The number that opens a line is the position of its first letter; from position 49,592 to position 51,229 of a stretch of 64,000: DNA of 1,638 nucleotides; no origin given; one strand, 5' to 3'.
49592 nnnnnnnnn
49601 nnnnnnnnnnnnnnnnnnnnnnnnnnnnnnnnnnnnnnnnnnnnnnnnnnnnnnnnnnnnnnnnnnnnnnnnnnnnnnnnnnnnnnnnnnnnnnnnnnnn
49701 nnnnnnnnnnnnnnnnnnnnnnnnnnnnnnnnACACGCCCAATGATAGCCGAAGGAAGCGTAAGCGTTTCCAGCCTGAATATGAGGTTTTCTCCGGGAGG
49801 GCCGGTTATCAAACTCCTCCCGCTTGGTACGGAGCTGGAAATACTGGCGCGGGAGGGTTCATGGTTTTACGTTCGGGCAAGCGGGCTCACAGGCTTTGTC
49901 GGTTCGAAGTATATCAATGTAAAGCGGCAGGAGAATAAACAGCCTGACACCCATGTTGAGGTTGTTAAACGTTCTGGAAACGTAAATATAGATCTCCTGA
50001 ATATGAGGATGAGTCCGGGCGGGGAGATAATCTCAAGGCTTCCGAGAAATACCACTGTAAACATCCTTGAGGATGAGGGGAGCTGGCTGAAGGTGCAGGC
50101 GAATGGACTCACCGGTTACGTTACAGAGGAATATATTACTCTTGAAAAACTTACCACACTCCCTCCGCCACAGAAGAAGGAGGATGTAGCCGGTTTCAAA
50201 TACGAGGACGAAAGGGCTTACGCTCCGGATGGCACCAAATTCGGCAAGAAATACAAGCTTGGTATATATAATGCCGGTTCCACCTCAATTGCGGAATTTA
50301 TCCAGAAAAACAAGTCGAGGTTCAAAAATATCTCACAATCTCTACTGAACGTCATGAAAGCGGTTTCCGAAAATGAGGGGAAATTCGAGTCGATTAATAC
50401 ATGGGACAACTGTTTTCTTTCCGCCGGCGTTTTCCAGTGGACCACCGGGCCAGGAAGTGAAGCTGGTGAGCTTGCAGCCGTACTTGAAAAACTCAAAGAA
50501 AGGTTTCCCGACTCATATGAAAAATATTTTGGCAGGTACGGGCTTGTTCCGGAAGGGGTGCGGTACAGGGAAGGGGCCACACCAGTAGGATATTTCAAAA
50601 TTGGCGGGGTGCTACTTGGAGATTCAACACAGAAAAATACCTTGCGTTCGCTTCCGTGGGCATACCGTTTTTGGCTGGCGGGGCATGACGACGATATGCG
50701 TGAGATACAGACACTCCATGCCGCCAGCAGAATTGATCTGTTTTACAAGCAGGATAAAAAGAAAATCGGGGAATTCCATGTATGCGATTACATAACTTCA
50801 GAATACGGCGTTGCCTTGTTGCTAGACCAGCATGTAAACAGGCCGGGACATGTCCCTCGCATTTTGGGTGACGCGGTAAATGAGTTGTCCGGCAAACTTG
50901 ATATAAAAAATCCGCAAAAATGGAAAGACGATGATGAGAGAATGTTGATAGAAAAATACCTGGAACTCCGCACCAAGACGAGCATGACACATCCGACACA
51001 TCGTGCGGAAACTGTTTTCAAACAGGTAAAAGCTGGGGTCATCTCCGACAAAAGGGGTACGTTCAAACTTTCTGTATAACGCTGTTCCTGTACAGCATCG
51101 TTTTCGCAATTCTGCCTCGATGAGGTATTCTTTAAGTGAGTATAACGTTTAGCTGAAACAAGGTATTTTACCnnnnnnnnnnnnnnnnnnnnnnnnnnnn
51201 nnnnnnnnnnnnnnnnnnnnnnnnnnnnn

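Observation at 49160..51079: Orphan holin-like / SH3b cell-wall-hydrolase pair with no phage context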

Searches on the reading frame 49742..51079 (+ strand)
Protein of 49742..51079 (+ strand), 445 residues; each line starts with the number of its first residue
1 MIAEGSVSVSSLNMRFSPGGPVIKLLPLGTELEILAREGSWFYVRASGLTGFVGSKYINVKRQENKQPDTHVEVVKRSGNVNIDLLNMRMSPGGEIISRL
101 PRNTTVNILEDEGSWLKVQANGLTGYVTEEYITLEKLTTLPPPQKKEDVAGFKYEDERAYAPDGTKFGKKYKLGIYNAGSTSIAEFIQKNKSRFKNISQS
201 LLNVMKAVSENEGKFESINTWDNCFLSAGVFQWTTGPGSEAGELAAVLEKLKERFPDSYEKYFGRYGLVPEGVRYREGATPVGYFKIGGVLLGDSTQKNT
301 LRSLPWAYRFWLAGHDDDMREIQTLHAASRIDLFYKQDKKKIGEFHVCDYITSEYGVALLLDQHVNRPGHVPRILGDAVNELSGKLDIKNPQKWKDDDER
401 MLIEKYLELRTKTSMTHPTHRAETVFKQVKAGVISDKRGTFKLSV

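Call 3: search_protein_families(library=pfam, proteins=[window:49742-51079:+], max_evalue=1)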
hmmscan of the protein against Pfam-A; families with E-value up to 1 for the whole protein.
window:49742-51079:+ (445 aa): 5 families
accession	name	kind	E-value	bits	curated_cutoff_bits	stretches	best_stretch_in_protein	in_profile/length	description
PF08239.17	SH3_3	-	3.3e-19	69.3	27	2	86-132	3-53/54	Bacterial SH3 domain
PF18348.7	SH3_16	-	3.5e-06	27.1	25.8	1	91-130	4-47/49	Bacterial dipeptidyl-peptidase Sh3 domain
PF21096.2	RecA_C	-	0.031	14.8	27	1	25-44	3-22/57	RecA C-terminal domain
PF01957.25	NfeD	-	0.091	13.4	29.1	0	64-81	35-52/57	NfeD-like C-terminal, partner-binding domain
PF18342.7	LytB_SH3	-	0.15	12.6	25.8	0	94-130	19-58/67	Endo-beta-N-acetylglucosaminidase LytB SH3 domain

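Call 4: search_protein_families(library=phrogs, proteins=[window:49742-51079:+], max_evalue=0.1)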
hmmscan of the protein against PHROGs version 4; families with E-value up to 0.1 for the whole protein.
window:49742-51079:+ (445 aa): 1 family
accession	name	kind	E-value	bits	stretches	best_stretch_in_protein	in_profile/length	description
phrog_2459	-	unknown function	6.9e-08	33.8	1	51-122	17-86/171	-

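Call 5: search_protein_families(library=ncbifam, proteins=[window:49742-51079:+], max_evalue=0.1)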
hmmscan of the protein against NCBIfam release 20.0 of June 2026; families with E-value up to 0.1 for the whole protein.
window:49742-51079:+ (445 aa): 2 families
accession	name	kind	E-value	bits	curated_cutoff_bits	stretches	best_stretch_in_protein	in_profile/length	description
NF040678.1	EntFM_CwpFM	equivalog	3.4e-10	39.5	720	1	8-133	65-190/430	enterotoxin EntFM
TIGR04211.1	SH3_and_anchor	equivalog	3.5e-07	30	65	2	22-61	20-61/198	TIGR04211 family SH3 domain-containing protein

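Call 9: search_solved_structures(query=window:49742-51079:+, max_evalue=1, show_alignments=2)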
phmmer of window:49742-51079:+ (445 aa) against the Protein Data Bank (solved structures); distinct sequences matched with E-value up to 1: 5.
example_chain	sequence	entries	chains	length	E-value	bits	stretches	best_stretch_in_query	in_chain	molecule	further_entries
2krs_A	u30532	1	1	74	4.2e-05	25.7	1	84-135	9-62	Probable enterotoxin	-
2kq8_A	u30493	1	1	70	7.5e-05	24.9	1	6-59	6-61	Cell wall hydrolase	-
2kyb_A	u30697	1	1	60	0.00011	24.4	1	78-132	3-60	Mannosyl-glycoprotein endo-beta-N-acetylglucosaminidase domain protein, possible enterotox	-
2kt8_A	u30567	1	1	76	0.00011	24.4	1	77-133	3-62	Probable surface protein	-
2ekh_A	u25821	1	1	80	0.0047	19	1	26-70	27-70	SH3 and PX domain-containing protein 2A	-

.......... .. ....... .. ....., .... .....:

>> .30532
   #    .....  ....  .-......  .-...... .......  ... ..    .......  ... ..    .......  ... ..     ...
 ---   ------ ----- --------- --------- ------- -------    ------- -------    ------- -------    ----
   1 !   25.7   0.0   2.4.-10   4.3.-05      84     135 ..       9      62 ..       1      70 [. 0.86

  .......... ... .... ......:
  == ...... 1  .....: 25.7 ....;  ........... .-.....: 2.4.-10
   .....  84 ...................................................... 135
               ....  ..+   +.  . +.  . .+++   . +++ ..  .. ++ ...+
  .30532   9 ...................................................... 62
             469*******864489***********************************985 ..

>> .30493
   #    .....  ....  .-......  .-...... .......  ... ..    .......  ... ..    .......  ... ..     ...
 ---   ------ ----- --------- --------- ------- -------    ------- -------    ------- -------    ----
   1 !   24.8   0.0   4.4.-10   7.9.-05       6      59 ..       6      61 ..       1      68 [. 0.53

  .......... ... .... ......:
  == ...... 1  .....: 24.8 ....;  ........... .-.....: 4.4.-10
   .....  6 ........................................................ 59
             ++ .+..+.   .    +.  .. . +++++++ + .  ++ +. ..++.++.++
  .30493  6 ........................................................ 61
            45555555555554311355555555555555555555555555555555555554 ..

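Call 10: find_homologous_proteins(query=window:49742-51079:+)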
Query window:49742-51079:+ (445 aa): 507 proteins with E <= 0.001 among 8000 candidates; the best 120 are listed.
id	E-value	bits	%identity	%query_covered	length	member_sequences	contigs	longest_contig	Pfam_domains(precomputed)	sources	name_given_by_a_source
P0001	0.0e+0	1017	100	100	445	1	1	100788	PF18348.8,PF08239.18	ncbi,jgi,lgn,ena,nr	ncbi:MAG: SH3 domain-containing protein [Nitrospinota bacterium]|nr:SH3 domain-containing protein [N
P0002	1.4e-237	807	79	99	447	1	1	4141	PF18348.8,PF08239.18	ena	-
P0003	6.9e-169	580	58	98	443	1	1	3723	PF06347.20,PF08239.18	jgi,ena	-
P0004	2.0e-161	556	56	98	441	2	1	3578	PF08239.18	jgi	-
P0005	3.0e-161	555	55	99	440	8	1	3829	PF08239.18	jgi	-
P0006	1.7e-157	543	50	99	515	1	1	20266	PF07653.24,PF08239.18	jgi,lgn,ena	-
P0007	2.4e-150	519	54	99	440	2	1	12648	PF06347.20,PF08239.18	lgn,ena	-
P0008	1.6e-148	513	53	96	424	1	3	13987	PF08239.18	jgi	jgi:uncharacterized protein YraI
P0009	1.3e-146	507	52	99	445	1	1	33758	PF08239.18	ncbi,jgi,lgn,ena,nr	ncbi:MAG: SH3 domain-containing protein [Gammaproteobacteria bacterium]|nr:SH3 domain-containing pro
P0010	2.0e-146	506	51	99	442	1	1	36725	PF06347.20,PF18348.8,PF08239.18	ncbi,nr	ncbi:MAG: SH3 domain-containing protein [Deltaproteobacteria bacterium]|nr:SH3 domain-containing pro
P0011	2.3e-146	506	51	99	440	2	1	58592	PF06347.20,PF08239.18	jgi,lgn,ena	-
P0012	6.1e-145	501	52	99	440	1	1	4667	PF06347.20,PF08239.18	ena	-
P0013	4.0e-144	499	51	99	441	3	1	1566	PF06347.20,PF08239.18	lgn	-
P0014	2.3e-143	496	59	83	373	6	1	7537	PF08239.18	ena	-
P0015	2.8e-141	489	52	98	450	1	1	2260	PF08239.18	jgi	jgi:uncharacterized protein YraI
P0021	4.0e-136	472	48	98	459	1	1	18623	PF08239.18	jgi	jgi:hypothetical protein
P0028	4.9e-127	442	47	99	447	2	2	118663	PF08239.18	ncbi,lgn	-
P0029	2.7e-126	440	48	98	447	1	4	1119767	PF06347.20,PF08239.18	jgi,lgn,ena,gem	-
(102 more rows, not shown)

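Call 12: find_encoding_contigs(protein=P0009, flank=6000, max_places=2)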
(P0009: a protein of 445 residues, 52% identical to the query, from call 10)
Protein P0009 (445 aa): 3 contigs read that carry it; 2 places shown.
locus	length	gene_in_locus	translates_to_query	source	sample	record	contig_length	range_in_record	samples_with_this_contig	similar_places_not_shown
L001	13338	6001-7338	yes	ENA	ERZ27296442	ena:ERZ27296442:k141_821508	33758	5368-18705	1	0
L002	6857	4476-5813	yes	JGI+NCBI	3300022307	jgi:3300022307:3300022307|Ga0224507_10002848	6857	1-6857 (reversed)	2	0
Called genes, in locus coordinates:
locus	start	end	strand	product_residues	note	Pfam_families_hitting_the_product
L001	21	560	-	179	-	PF07592:DDE_Tnp_ISAZ013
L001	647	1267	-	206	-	PF07592:DDE_Tnp_ISAZ013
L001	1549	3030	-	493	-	PF00149:Metallophos, PF02872:5_nucleotid_C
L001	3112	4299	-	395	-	-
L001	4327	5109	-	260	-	PF03301:Trp_dioxygenase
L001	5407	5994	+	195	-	-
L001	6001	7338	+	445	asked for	PF08239:SH3_3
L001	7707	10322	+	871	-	PF00082:Peptidase_S8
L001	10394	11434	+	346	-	-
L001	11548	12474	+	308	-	-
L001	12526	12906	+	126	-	-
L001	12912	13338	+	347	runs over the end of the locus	PF14520:HHH_5 (faint), PF14229:DUF4332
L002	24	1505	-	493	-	PF00149:Metallophos, PF02872:5_nucleotid_C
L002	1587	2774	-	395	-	-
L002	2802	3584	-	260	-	PF03301:Trp_dioxygenase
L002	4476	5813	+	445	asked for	PF08239:SH3_3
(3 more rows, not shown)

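Call 13: find_encoding_contigs(protein=P0029, flank=6000, max_places=2)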
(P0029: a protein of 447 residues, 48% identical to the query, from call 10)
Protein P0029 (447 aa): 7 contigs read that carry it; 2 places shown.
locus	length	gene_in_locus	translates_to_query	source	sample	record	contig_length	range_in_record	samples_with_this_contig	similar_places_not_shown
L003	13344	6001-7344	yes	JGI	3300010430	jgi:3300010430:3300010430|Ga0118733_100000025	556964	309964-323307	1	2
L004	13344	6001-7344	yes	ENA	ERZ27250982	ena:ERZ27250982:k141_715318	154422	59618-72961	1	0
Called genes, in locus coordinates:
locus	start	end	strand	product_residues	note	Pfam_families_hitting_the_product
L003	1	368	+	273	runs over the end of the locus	PF01012:ETF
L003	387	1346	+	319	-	PF01012:ETF, PF00766:ETF_alpha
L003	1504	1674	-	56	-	-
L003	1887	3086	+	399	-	PF07690:MFS_1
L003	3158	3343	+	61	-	-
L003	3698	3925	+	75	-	-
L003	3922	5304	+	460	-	PF01734:Patatin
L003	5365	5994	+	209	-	-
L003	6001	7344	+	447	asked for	PF06347:SH3_4 (faint), PF08239:SH3_3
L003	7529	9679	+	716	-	PF01804:Penicil_amidase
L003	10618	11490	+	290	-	-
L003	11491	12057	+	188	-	-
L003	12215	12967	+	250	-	-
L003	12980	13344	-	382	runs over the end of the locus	PF00072:Response_reg, PF13424:TPR_12 (faint), PF13432:TPR_16 (faint), PF00515:TPR_1 (faint), PF07719:TPR_2 (faint), PF13181:TPR_8 (faint), PF13371:TPR_9 (faint)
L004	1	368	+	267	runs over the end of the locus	PF01012:ETF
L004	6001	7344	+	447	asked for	PF06347:SH3_4 (faint), PF08239:SH3_3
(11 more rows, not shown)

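Call 43: find_encoding_contigs(protein=P0001, flank=10000, max_places=1)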
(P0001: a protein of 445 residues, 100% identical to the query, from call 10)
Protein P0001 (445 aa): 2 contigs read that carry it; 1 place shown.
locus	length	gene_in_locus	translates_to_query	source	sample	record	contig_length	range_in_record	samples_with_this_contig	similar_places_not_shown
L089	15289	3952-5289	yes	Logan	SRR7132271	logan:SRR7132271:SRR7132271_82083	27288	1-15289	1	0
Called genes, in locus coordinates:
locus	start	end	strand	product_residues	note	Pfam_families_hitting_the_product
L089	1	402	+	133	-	?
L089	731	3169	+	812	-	PF04932:Wzy_C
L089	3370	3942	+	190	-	-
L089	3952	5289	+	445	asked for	PF08239:SH3_3 (weak), PF18348:SH3_16 (faint), PF08239:SH3_3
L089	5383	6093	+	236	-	PF02678:Pirin, PF17954:Pirin_C_2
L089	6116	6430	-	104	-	PF10719:ComFB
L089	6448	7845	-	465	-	PF06965:Na_H_antiport_1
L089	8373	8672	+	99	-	PF07883:Cupin_2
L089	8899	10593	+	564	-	PF00989:PAS, PF08448:PAS_4 (weak), PF13188:PAS_8 (weak), PF13426:PAS_9, PF08447:PAS_3, PF00990:GGDEF, PF00563:EAL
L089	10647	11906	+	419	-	PF17785:PUA_3, PF10672:Methyltrans_SAM, PF02475:TRM5-TYW2_MTfase (weak), PF03602:Cons_hypoth95 (weak)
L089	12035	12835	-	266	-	PF13489:Methyltransf_23, PF13649:Methyltransf_25 (weak)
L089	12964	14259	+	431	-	PF03486:HI0933_like (faint), PF07992:Pyr_redox_2, PF00070:Pyr_redox, PF22366:NDH2_C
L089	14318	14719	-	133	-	PF01814:Hemerythrin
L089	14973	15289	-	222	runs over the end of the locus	PF01895:PhoU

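Call 70: search_protein_families(library=padloc, proteins=[window:49742-51079:+], max_evalue=0.01)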
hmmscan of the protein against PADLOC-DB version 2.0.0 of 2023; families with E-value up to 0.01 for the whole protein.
window:49742-51079:+ (445 aa): 0 families

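Call 77: find_encoding_contigs(protein=P0010, flank=10000, max_places=1)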
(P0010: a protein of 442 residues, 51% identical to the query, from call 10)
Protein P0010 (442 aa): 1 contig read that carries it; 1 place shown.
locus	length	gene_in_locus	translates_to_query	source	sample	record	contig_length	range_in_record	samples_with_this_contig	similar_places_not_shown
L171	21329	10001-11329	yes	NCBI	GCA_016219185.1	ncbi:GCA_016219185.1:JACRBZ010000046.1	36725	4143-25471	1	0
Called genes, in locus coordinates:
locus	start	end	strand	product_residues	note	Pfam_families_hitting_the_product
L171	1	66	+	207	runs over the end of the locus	PF07691:PA14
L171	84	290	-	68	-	-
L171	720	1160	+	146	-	PF00582:Usp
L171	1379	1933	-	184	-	PF27264:YdhW_C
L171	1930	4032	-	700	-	PF02730:AFOR_N, PF01314:AFOR_C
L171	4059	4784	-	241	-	PF13187:Fer4_9 (faint), PF12797:Fer4_2 (faint), PF12837:Fer4_6 (faint), PF13247:Fer4_11, PF12838:Fer4_7 (weak), PF00037:Fer4 (weak), PF13237:Fer4_10 (weak)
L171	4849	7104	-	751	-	PF13581:HATPase_c_2, PF16177:ACAS_N, PF00501:AMP-binding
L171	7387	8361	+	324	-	PF08240:ADH_N, PF00107:ADH_zinc_N, PF13602:ADH_zinc_N_2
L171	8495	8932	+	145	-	PF09719:C_GCAxxG_C_C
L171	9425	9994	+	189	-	-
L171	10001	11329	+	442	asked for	PF06347:SH3_4 (faint), PF08239:SH3_3, PF18348:SH3_16 (faint), PF08239:SH3_3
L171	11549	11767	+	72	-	-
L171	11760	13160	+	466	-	PF01734:Patatin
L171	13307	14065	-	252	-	-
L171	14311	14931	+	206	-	-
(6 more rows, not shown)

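Call 78: find_encoding_contigs(protein=P0028, flank=10000, max_places=1)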
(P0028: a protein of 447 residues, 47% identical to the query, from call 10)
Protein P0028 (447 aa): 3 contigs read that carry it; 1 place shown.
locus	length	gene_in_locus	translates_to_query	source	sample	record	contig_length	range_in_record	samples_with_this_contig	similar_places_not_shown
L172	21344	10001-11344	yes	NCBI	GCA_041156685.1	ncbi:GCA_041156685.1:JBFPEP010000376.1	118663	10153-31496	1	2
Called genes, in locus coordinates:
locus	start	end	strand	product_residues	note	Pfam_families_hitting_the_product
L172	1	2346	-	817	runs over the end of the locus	PF07715:Plug, PF00593:TonB_dep_Rec_b-barrel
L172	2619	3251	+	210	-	PF00440:TetR_N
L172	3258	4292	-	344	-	PF12146:Hydrolase_4 (weak), PF00561:Abhydrolase_1, PF12697:Abhydrolase_6 (weak), PF00326:Peptidase_S9 (faint)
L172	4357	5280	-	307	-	-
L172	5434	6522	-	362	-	PF08450:SGL (faint), PF20067:SSL_N (faint), PF01436:NHL (weak)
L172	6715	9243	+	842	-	PF13620:CarboxypepD_reg (weak)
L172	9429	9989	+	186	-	-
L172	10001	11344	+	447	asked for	PF08239:SH3_3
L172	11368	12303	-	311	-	-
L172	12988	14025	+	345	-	PF03193:RsgA_GTPase, PF00005:ABC_tran, PF01926:MMR_HSR1 (weak)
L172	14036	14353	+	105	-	PF11743:DUF3301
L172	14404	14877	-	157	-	PF07080:DUF1348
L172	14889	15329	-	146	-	PF21291:CYNS_N, PF02560:Cyanate_lyase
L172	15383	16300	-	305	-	PF00005:ABC_tran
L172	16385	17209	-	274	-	PF00528:BPD_transp_1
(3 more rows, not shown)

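Call 79: find_encoding_contigs(protein=P0021, flank=10000, max_places=1)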
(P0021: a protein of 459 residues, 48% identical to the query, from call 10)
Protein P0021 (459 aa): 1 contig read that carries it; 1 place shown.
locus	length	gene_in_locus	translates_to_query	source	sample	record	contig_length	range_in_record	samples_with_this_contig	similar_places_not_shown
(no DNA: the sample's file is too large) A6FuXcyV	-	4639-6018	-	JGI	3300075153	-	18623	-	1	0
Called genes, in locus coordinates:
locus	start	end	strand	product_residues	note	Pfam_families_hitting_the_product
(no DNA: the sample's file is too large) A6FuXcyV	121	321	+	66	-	-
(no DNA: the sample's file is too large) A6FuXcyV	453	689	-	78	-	-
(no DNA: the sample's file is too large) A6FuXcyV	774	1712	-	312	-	PF03793:PASTA, PF14229:DUF4332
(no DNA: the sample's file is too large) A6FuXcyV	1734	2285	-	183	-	-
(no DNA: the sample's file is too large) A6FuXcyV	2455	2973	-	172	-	-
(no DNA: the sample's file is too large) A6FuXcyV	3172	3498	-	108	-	-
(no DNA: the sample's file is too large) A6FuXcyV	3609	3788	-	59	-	-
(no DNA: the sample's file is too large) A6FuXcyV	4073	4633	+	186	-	-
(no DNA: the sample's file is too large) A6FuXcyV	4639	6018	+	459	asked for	PF08239:SH3_3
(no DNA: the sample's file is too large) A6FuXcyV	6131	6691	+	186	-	PF02245:Pur_DNA_glyco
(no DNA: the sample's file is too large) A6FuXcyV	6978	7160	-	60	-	-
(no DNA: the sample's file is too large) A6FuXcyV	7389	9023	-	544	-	-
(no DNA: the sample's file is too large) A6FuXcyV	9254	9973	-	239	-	-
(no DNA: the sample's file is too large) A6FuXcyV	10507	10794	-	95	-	-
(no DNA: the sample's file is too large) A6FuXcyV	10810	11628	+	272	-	PF01061:ABC2_membrane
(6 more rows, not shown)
